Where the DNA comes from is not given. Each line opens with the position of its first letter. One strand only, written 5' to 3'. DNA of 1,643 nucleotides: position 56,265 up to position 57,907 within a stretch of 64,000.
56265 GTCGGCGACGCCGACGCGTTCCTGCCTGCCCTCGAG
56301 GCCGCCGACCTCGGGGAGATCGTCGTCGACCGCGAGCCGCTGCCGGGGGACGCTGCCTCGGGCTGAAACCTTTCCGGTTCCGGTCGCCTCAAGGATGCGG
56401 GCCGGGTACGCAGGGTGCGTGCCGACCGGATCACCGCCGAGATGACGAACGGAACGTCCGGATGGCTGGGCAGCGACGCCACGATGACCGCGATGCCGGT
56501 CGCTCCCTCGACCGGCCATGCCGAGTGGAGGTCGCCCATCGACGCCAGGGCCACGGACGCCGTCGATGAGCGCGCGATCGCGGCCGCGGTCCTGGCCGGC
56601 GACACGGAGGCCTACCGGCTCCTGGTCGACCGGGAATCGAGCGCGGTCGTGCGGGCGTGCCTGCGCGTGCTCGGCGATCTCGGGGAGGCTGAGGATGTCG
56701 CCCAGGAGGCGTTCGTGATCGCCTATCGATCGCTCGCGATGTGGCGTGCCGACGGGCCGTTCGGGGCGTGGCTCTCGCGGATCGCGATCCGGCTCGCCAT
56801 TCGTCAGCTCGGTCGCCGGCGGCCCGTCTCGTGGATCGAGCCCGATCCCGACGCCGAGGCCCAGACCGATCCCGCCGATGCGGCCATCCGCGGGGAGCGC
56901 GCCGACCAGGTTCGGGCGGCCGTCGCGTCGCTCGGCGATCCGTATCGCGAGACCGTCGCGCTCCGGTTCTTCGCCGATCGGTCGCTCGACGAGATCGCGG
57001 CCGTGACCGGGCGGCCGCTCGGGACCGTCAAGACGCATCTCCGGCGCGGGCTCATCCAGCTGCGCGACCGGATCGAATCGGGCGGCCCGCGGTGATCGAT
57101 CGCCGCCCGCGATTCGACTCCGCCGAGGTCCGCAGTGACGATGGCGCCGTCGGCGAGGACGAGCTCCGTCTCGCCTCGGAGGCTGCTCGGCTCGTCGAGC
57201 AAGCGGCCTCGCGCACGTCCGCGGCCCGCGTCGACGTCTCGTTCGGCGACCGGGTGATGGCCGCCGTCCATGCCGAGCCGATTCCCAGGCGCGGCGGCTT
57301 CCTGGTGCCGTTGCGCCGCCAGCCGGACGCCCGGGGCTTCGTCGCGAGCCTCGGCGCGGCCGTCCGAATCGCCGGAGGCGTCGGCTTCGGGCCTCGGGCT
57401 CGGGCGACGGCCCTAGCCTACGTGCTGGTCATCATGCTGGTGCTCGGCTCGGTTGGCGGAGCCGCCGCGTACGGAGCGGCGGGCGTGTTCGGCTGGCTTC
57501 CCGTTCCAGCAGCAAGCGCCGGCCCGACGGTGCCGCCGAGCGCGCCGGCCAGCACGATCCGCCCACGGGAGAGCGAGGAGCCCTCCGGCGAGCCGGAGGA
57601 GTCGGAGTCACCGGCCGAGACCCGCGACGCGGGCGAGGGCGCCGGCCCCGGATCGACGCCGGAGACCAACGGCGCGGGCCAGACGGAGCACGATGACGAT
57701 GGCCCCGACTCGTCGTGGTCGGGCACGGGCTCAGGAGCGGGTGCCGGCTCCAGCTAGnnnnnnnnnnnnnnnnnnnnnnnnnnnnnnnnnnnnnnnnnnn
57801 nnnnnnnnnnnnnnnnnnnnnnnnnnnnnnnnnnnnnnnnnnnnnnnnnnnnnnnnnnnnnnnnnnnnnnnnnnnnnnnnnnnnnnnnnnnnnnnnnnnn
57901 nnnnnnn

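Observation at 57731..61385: Partial Tad-like pseudopilin locus without pilin, ATPase or platform genes; the TadG-like protein is unusually Cys-rich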

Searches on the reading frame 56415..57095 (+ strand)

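Call 3: search_protein_families(library=pfam, proteins=[window:56415-57095:+], max_evalue=0.1)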
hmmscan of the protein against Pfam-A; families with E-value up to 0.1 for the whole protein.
window:56415-57095:+ (226 aa): 4 families
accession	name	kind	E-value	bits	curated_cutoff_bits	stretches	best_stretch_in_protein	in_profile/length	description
PF04542.20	Sigma70_r2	-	2.3e-14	53.3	24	1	70-136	1-69/71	Sigma-70 region 2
PF08281.18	Sigma70_r4_2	-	2.1e-10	40.5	25.7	1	164-216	2-54/54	Sigma-70, region 4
PF04545.22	Sigma70_r4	-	2.6e-08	33.7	24.1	1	171-217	3-49/50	Sigma-70, region 4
PF13936.12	HTH_38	-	0.025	14.7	27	1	178-212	10-44/44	Helix-turn-helix domain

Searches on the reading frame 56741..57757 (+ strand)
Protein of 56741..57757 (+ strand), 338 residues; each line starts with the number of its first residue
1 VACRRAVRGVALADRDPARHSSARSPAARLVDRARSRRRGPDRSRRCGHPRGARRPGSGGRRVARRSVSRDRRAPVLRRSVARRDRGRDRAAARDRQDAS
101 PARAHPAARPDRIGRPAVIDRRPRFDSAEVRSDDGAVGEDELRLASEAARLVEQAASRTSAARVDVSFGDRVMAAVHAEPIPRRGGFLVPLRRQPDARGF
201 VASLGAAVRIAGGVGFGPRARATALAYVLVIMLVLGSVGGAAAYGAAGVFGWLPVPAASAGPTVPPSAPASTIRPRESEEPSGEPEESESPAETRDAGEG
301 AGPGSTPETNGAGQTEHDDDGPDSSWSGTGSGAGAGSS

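Call 3: search_protein_families(library=pfam, proteins=[window:56741-57757:+], max_evalue=0.1)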
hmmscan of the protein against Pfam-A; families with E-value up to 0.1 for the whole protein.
window:56741-57757:+ (338 aa): 0 families

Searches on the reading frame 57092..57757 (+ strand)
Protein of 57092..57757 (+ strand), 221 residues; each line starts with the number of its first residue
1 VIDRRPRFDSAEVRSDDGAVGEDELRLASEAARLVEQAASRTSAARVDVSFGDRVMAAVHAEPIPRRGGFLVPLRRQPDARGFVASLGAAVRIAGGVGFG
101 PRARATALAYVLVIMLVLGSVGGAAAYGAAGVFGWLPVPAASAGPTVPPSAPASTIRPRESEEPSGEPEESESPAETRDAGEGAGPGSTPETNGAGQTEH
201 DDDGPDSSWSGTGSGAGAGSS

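Call 15: search_protein_families(library=ncbifam, proteins=[window:57092-57757:+], max_evalue=0.1)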
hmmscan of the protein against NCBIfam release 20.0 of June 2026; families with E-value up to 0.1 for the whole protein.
window:57092-57757:+ (221 aa): 1 family
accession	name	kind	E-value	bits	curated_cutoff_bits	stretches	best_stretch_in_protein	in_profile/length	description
NF004714.0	PRK06058.1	subfamily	0.019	13.6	639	1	28-87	197-249/447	4-aminobutyrate--2-oxoglutarate transaminase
